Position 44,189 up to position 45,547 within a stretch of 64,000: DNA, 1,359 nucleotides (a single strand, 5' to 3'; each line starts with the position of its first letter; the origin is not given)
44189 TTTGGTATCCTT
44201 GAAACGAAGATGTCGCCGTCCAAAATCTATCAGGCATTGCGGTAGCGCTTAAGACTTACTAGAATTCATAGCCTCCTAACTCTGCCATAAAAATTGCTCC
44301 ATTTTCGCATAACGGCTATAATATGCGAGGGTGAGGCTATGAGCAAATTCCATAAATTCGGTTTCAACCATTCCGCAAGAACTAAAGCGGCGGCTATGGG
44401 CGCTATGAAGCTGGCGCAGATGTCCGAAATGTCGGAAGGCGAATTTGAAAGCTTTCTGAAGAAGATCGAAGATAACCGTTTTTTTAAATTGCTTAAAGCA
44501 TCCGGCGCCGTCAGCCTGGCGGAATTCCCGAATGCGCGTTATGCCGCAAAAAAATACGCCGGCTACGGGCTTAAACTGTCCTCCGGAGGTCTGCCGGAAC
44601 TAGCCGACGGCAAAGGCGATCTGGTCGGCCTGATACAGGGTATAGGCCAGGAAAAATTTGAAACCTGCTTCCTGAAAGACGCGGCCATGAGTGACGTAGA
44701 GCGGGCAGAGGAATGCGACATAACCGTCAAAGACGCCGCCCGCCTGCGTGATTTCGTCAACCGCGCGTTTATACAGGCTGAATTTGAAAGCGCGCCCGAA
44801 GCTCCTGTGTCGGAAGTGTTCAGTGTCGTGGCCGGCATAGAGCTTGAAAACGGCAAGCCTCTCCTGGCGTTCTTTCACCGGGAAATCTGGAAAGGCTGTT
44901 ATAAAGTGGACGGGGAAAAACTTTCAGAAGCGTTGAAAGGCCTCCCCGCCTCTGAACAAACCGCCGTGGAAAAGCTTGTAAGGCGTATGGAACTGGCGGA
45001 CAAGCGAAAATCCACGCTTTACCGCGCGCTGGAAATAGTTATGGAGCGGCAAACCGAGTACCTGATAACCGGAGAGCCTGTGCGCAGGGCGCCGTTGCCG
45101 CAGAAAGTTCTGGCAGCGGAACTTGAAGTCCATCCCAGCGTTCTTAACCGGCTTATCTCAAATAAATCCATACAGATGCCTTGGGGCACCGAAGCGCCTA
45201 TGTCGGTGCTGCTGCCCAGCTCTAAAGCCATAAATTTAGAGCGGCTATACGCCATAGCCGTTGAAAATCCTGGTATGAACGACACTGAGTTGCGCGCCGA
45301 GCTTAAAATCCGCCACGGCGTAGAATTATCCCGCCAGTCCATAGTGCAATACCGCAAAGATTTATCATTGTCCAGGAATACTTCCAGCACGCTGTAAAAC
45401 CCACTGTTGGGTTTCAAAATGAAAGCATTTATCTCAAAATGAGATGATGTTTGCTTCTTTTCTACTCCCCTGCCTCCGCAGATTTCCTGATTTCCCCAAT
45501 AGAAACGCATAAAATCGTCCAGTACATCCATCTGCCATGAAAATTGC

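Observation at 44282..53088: Four copies of a 19-nt element with sigma-54 spacing but a GC in place of the -24 GG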

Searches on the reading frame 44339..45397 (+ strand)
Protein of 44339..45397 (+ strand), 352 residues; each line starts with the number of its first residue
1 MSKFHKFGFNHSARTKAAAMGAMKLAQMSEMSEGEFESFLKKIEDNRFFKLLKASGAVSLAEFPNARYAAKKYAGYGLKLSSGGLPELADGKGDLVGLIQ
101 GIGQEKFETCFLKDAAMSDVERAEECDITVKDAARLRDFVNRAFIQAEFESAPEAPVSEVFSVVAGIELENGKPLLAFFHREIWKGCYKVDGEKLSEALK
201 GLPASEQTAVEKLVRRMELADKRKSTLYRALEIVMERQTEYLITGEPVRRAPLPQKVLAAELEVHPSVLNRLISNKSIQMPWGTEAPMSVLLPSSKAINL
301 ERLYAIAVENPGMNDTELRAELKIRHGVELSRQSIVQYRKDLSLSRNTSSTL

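Call 4: search_protein_families(library=pfam, proteins=[window:44339-45397:+], max_evalue=0.01)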
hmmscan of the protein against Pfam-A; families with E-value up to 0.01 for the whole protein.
window:44339-45397:+ (352 aa): 1 family
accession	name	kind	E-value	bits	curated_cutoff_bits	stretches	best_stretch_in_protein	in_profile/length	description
PF04552.19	Sigma54_DBD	-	6.8e-11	42.6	22.8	1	218-345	16-153/160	Sigma-54, DNA binding domain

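Call 9: find_homologous_proteins(query=window:44339-45397:+, max_evalue=0.001)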
Query window:44339-45397:+ (352 aa): 238 proteins with E <= 0.001 among 4596 candidates; the best 120 are listed.
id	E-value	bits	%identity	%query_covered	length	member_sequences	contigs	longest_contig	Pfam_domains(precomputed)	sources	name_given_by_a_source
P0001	1.6e-204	696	90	100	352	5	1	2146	PF04552.20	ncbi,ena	ncbi:MAG: hypothetical protein AAB359_03225 [Elusimicrobiota bacterium]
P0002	2.9e-204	695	91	100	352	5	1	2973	PF04552.20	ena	-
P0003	1.6e-197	673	88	100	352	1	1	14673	PF04552.20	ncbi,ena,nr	ncbi:MAG TPA: hypothetical protein DCL44_07800 [Elusimicrobia bacterium]|nr:hypothetical protein [El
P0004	1.2e-189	647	86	100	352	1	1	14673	PF04552.20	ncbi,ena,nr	ncbi:MAG TPA: hypothetical protein DCL44_07765 [Elusimicrobia bacterium]|nr:hypothetical protein [El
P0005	7.1e-168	576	78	98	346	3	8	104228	PF04552.20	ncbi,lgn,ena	-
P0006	1.7e-166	571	78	98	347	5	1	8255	PF04552.20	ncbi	-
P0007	8.1e-164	562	80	92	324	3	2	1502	PF04552.20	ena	-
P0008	7.5e-157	539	72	98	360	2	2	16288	PF04552.20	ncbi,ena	-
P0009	3.4e-156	537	71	98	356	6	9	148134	PF04552.20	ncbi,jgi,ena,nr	ncbi:MAG: hypothetical protein A2X35_10025 [Elusimicrobia bacterium GWA2_61_42]|nr:MAG: hypothetical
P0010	3.8e-156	537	71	97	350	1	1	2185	PF04552.20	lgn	-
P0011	8.8e-156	536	70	98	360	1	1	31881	PF04552.20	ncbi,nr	ncbi:MAG: hypothetical protein HY746_04195 [Elusimicrobia bacterium]|nr:hypothetical protein [Elusim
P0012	1.1e-155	535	71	97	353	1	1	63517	PF04552.20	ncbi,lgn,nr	ncbi:MAG: hypothetical protein NDI60_02920 [Elusimicrobiales bacterium]|nr:hypothetical protein [Elu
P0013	1.4e-155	535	73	93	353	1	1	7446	PF04552.20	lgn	-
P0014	3.9e-155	534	72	97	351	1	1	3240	PF04552.20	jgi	jgi:hypothetical protein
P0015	1.7e-154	532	69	99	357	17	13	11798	PF04552.20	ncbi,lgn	-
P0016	2.7e-154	531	69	98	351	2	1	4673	PF04552.20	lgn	-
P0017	8.0e-154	529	71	96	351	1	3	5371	PF04552.20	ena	-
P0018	8.7e-154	529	71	97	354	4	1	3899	PF04552.20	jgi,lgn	-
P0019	2.3e-153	528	70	98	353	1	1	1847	PF04552.20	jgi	jgi:hypothetical protein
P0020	3.2e-153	527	71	96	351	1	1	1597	PF04552.20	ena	-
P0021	3.9e-153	527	71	97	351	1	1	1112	PF04552.20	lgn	-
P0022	4.0e-153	527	69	97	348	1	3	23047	PF04552.20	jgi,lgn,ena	-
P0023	9.1e-153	526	69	97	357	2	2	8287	PF04552.20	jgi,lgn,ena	-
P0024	1.8e-152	525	71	96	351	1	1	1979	PF04552.20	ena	-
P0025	2.8e-152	524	70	96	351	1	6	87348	PF04552.20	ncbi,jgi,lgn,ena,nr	ncbi:MAG: hypothetical protein A2270_03945 [Elusimicrobia bacterium RIFOXYA12_FULL_51_18]|nr:MAG: hy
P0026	5.1e-152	524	70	94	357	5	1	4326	PF04552.20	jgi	jgi:RNA polymerase sigma-54 factor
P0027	5.5e-152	523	69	98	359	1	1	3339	PF04552.20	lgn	-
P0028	6.7e-152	523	69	98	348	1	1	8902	PF04552.20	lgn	-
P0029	6.8e-152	523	70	97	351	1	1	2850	PF04552.20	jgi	jgi:RNA polymerase sigma-54 factor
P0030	8.1e-152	523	70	97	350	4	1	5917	PF04552.20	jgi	-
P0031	9.8e-152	523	70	97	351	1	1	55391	PF04552.20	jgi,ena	-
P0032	1.1e-151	522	69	98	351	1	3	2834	PF04552.20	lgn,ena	-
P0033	1.7e-151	522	69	97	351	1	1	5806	PF04552.20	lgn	-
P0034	1.8e-151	522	69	99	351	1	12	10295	PF04552.20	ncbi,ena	-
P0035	1.8e-151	522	70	97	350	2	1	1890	PF04552.20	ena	-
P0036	1.9e-151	522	70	96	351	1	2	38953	PF04552.20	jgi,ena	-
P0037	2.1e-151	521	72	93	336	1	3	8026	PF04552.20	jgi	jgi:hypothetical protein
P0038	2.8e-151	521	70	97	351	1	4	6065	PF04552.20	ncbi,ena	-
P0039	3.8e-151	521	70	96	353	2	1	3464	PF04552.20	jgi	-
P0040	4.5e-151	520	69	97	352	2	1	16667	PF04552.20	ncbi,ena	-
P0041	7.1e-151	520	70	97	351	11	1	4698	PF04552.20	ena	-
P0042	7.6e-151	520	70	98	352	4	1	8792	PF04552.20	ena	-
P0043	1.0e-150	519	70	97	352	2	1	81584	PF04552.20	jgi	jgi:RNA polymerase sigma-54 factor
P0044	1.1e-150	519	69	97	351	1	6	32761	PF04552.20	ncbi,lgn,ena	-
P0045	1.3e-150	519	69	97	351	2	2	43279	PF04552.20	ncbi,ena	-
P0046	1.3e-150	519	69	96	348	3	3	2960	PF04552.20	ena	-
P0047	1.7e-150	518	70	98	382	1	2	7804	PF04552.20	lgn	-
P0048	1.8e-150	518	70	97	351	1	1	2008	PF04552.20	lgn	-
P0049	2.1e-150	518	71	94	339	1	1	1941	PF04552.20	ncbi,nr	ncbi:MAG: hypothetical protein Q8O90_12115, partial [Elusimicrobiota bacterium]|nr:hypothetical prot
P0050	2.2e-150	518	69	97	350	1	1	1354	PF04552.20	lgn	-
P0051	5.6e-150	517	71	96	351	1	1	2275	PF04552.20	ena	-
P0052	6.7e-150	517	69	96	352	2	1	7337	PF04552.20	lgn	-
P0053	1.0e-149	516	69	98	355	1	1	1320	PF04552.20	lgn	-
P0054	1.2e-149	516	74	91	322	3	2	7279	PF04552.20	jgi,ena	-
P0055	3.2e-149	514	69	97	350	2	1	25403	PF04552.20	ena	-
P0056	3.6e-149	514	68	97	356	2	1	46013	PF04552.20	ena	-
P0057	6.0e-149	513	69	97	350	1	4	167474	PF04552.20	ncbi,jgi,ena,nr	ncbi:MAG: hypothetical protein A2X31_00460 [Elusimicrobia bacterium GWB2_63_22]|nr:MAG: hypothetical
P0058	7.2e-149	513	68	98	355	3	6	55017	PF04552.20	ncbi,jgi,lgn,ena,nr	ncbi:MAG TPA: hypothetical protein DEQ38_01740 [Elusimicrobia bacterium]|nr:hypothetical protein [El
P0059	8.3e-149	513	68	97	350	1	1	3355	PF04552.20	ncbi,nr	ncbi:MAG: hypothetical protein PHV36_15145 [Elusimicrobiales bacterium]|nr:hypothetical protein [Elu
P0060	1.1e-148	512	69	98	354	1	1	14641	PF04552.20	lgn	-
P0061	1.3e-148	512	69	96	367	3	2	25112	PF04552.20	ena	-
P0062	2.2e-148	512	69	95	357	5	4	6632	PF04552.20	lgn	-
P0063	2.9e-148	511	67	97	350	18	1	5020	PF04552.20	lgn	-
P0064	3.6e-148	511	68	97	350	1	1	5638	PF04552.20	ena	-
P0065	4.2e-148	511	69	98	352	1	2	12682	PF04552.20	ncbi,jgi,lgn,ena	ncbi:MAG: hypothetical protein WCW52_11755 [Elusimicrobiales bacterium]|jgi:RNA polymerase sigma-54 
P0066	5.8e-148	510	68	97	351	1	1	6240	PF04552.20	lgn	-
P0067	1.0e-147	509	67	99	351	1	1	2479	PF04552.20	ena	-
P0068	1.4e-147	509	68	97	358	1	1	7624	PF04552.20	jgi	jgi:hypothetical protein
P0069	1.7e-147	509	79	84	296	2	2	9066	PF04552.20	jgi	jgi:hypothetical protein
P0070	5.0e-147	507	67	97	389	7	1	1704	PF04552.20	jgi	-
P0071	5.2e-147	507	66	98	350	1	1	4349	PF04552.20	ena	-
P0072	5.9e-147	507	68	97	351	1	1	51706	PF04552.20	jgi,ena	-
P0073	7.3e-147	507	69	95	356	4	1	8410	PF04552.20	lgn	-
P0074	9.8e-147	506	67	97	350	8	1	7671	PF04552.20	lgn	-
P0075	2.0e-146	505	66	97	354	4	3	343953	PF04552.20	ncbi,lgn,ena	-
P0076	2.4e-146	505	67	97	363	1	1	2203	PF04552.20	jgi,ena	jgi:hypothetical protein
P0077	4.0e-146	504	67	97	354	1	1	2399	PF04552.20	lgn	-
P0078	7.7e-146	503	66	97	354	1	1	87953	PF04552.20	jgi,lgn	jgi:RNA polymerase sigma-54 factor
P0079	9.0e-146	503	66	97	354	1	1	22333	PF04552.20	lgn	-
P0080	9.4e-146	503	68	98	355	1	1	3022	PF04552.20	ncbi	-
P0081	1.4e-145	502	67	97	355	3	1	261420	PF04552.20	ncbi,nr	ncbi:MAG: hypothetical protein PHV33_08910 [Elusimicrobiales bacterium]|nr:hypothetical protein [Elu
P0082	2.3e-145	502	66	97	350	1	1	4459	PF04552.20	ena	-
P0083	2.8e-145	501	66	98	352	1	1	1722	PF04552.20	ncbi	-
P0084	3.3e-145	501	70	86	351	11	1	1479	PF04552.20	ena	-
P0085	7.2e-145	500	67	97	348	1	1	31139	PF04552.20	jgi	jgi:hypothetical protein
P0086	1.4e-144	499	66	98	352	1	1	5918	PF04552.20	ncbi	-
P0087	1.5e-144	499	67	97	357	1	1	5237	PF04552.20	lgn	-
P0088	1.9e-144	499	66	97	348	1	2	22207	PF04552.20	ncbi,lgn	-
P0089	1.0e-143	496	71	92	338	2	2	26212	PF04552.20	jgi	-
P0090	2.6e-141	488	65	97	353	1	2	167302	PF04552.20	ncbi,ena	-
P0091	3.5e-139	481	66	95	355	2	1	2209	PF04552.20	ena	-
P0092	5.1e-138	478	66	92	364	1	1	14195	PF04552.20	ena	-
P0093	9.0e-138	477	65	93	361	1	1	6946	PF04552.20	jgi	jgi:hypothetical protein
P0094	6.6e-137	474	64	98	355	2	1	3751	PF04552.20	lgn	-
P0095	9.0e-137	473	63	97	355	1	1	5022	PF04552.20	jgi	jgi:hypothetical protein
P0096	3.4e-135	468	63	98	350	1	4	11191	PF04552.20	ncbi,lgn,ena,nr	ncbi:MAG: RNA polymerase sigma-54 subunit [Elusimicrobia bacterium]|nr:MAG: RNA polymerase sigma-54 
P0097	4.3e-135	468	64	96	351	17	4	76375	PF04552.20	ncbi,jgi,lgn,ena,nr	ncbi:MAG TPA: hypothetical protein PKK31_01610 [Elusimicrobiales bacterium]|nr:hypothetical protein 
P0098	3.8e-134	465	64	92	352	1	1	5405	PF04552.20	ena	-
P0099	4.3e-128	445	61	98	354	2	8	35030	PF04552.20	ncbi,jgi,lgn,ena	-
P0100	2.6e-123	429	60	95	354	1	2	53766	PF04552.20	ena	-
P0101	6.0e-123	428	59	98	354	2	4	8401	PF04552.20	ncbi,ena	-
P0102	1.3e-121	424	59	96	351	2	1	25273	PF04552.20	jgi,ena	-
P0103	1.7e-119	417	58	97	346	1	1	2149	PF04552.20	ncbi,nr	ncbi:MAG: hypothetical protein U9Q34_05695 [Elusimicrobiota bacterium]|nr:hypothetical protein [Elus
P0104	4.7e-119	415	58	95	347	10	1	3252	PF04552.20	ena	-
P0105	6.0e-116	405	60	92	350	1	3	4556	PF04552.20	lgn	-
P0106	4.5e-114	399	56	96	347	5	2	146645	PF04552.20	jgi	jgi:Sigma-54, DNA binding domain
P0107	5.8e-112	392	55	96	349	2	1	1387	PF04552.20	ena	-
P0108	1.5e-110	387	57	94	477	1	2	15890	PF04552.20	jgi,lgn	jgi:hypothetical protein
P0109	1.6e-110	387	55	96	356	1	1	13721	PF04552.20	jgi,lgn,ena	-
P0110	1.2e-109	384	69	73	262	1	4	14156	PF04552.20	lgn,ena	-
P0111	3.1e-108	380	54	95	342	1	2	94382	PF04552.20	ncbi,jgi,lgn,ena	ncbi:MAG: hypothetical protein WCU88_08850 [Elusimicrobiota bacterium]|jgi:RNA polymerase sigma-54 f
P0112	1.1e-106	375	62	80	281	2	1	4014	PF04552.20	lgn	-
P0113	1.9e-106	374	54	95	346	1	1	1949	PF04552.20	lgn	-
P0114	2.0e-106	374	54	94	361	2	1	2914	PF04552.20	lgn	-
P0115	1.6e-105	371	53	96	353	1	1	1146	PF04552.20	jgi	jgi:hypothetical protein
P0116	1.1e-104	368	55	95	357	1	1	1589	PF04552.20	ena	-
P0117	3.7e-104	366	53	94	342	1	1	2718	PF04552.20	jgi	-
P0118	6.8e-104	365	53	95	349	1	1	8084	PF04552.20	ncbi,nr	ncbi:MAG: hypothetical protein PHF00_05815 [Elusimicrobia bacterium]|nr:hypothetical protein [Elusim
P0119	1.5e-103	364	52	96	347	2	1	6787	PF04552.20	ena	-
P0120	2.1e-103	364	52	94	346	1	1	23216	PF04552.20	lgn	-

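Call 10: search_solved_structures(query=window:44339-45397:+, max_evalue=1, show_alignments=2)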
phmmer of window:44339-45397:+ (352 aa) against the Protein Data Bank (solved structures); distinct sequences matched with E-value up to 1: 23.
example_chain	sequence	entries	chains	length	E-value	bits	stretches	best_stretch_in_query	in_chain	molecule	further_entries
5ui5_I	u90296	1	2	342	2.1e-07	33.5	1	163-344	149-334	RNA polymerase sigma factor RpoN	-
9mse_M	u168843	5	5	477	0.0021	20.3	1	220-345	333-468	RNA polymerase sigma-54 factor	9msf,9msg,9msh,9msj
8f1i_M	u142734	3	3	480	0.0022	20.3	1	220-345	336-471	RNA polymerase sigma-54 factor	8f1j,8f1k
7qv9_M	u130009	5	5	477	0.003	19.8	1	220-345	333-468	RNA polymerase sigma-54 factor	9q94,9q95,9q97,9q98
5ui8_M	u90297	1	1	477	0.0031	19.8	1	220-345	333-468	RNA polymerase sigma-54 factor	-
9q91_M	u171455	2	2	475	0.0031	19.8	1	220-345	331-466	RNA polymerase sigma-54 factor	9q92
9q90_M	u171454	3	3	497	0.0034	19.7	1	220-345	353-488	RNA polymerase sigma-54 factor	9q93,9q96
8reb_M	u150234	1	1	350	0.0047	19.2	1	217-345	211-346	RNA polymerase sigma-54 factor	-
7qxi_M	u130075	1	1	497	0.0049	19.2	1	220-345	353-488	RNA polymerase sigma-54 factor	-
7qwp_M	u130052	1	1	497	0.0049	19.2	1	220-345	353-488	RNA polymerase sigma-54 factor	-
8red_M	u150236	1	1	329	0.0056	19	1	221-345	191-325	RNA polymerase sigma-54 factor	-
8rec_M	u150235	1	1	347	0.0057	18.9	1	222-345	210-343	RNA polymerase sigma-54 factor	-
8re4_M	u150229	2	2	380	0.0058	18.9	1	217-345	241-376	RNA polymerase sigma-54 factor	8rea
6gfw_M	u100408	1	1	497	0.0072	18.6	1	217-345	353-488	RNA polymerase sigma-54 factor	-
6gh5_M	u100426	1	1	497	0.0073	18.6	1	217-345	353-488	RNA polymerase sigma-54 factor,RNA polymerase sigma-54 factor,RNA polymerase sigma-54 fact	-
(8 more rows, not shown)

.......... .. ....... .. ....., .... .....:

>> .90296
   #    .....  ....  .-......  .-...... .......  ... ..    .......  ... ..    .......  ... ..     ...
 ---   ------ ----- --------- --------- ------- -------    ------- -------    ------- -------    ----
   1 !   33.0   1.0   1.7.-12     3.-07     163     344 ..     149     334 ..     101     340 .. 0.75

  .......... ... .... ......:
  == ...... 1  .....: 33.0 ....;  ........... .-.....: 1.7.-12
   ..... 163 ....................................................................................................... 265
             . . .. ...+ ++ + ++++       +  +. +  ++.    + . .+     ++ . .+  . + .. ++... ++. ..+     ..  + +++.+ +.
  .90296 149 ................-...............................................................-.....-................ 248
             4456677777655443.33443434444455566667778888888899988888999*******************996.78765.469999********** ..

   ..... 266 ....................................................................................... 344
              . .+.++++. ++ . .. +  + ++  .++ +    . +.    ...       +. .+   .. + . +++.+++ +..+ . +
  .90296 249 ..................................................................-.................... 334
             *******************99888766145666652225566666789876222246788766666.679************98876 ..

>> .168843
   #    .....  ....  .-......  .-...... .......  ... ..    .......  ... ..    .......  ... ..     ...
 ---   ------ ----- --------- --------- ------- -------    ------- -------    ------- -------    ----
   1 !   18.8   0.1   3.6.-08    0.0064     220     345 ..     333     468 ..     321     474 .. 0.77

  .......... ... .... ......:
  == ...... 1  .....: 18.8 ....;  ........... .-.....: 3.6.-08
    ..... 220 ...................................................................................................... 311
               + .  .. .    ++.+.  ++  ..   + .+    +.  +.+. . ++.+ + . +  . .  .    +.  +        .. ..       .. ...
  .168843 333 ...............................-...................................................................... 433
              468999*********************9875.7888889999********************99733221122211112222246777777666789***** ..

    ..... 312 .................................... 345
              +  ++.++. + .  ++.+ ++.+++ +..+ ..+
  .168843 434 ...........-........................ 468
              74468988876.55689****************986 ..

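Call 14: find_related_loci(query=A2, collection=genome_contigs, flank=10000)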
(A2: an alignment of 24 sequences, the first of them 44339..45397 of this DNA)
Query A2 (352 aa) in genome_contigs; peptide patterns used: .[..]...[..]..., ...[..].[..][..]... (x = any residue, [..] = any of these).
154 stretches matched a pattern; 100 encode a relative of the query (tblastn E <= 1e-3); the best 80 are kept; 79 distinct loci.
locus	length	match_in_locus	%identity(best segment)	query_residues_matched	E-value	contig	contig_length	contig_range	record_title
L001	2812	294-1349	90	1-352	0e+0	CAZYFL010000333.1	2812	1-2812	MAG TPA_asm: uncultured Elusimicrobiaceae bacterium isolate binchicken_co248_98 genome assembly, contig: NODE_83151_leng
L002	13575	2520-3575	92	1-352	0e+0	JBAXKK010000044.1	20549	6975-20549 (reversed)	MAG: Elusimicrobiota bacterium isolate ELA399 MAG399_44, whole genome shotgun sequence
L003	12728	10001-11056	88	1-352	0e+0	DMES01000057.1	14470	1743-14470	MAG TPA_asm: Elusimicrobia bacterium isolate UBA9634 contig_37299, whole genome shotgun sequence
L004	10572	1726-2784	77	1-349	2e-179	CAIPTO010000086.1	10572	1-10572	MAG: uncultured Elusimicrobia bacterium isolate AM-2014-D8_bin-1076 genome assembly, contig: bin-1076:086/147, whole gen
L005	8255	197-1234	78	1-344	2e-177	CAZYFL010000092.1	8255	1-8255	MAG TPA_asm: uncultured Elusimicrobiaceae bacterium isolate binchicken_co248_98 genome assembly, contig: NODE_13263_leng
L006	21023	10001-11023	72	5-345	2e-168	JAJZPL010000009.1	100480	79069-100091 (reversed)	MAG: bacterium isolate SKS1.bin123 NODE_292_length_100480_cov_2.988530, whole genome shotgun sequence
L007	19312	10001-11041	70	1-345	4e-167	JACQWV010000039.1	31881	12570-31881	MAG: Elusimicrobia bacterium isolate NC_groundwater_1498_Pr4_B-0.1um_45_12 SR1-18-B1_scaffold_25477, whole genome shotgu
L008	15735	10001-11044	71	4-349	9e-167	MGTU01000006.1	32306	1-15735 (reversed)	MAG: Elusimicrobia bacterium GWA2_61_42 gwa2_scaffold_1648, whole genome shotgun sequence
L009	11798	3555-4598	69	5-352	1e-164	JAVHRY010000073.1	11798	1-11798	MAG: Elusimicrobiales bacterium isolate WB02no17_58_19 NODE_3717_length_11798_cov_12.410798, whole genome shotgun sequen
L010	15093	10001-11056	69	2-349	6e-164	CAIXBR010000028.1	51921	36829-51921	MAG: uncultured Elusimicrobia bacterium isolate AlinenLipids_bin-3311 genome assembly, contig: bin-3311:028/132, whole g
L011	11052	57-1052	71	18-349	3e-162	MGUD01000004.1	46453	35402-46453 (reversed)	MAG: Elusimicrobia bacterium GWC2_61_19 gwc2_scaffold_1193, whole genome shotgun sequence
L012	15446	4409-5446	68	1-344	1e-158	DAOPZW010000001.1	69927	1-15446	MAG TPA_asm: Elusimicrobiales bacterium isolate AMR_MDS_1278 NODE_252_length_69927_cov_5.885405, whole genome shotgun se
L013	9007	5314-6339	71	6-345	2e-158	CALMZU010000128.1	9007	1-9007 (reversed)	MAG TPA_asm: uncultured Elusimicrobia bacterium isolate SRR8859111_bin.147_CONCOCT_v1.1_MAG genome assembly, contig: ERZ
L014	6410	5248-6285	68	3-344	2e-158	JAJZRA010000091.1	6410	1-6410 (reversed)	MAG: bacterium isolate SKS1.bin71 NODE_21339_length_6410_cov_4.381028, whole genome shotgun sequence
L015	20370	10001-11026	71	6-345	2e-156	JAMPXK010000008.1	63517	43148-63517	MAG: Elusimicrobiales bacterium isolate R2F_R2FSRR_metabat.29 R2F_C224, whole genome shotgun sequence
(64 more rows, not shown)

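Call 34: find_related_loci(query=window:44339-45397:+, collection=metagenome_contigs, flank=10000)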
Query window:44339-45397:+ (352 aa) in metagenome_contigs; peptide patterns used: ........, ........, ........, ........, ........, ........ (x = any residue, [..] = any of these).
66 stretches matched a pattern; 28 encode a relative of the query (tblastn E <= 1e-3); 27 distinct loci.
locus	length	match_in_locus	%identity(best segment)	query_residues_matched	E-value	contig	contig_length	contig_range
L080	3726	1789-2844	90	1-352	0e+0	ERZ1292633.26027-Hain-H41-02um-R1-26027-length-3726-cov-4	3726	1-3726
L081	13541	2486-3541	92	1-352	0e+0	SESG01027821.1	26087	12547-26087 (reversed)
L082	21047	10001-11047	90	1-349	0e+0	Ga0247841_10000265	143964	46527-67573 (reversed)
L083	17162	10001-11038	78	1-344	0e+0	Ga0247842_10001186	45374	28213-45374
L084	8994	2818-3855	78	1-344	0e+0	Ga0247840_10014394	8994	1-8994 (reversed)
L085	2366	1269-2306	77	1-344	0e+0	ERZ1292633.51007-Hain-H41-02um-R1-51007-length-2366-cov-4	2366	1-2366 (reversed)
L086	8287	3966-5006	69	7-349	1e-163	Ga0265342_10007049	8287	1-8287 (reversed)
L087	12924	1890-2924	70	3-345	4e-162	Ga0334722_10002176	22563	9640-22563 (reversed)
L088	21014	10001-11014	70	8-345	8e-162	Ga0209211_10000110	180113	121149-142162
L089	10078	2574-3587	70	8-345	7e-162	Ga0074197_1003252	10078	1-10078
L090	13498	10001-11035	68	1-345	1e-159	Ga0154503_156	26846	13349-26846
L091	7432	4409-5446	68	1-344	3e-159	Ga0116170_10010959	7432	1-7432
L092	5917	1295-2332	69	4-345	4e-157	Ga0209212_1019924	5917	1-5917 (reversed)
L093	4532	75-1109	70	3-345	3e-159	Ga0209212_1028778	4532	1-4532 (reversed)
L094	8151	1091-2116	70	8-345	7e-156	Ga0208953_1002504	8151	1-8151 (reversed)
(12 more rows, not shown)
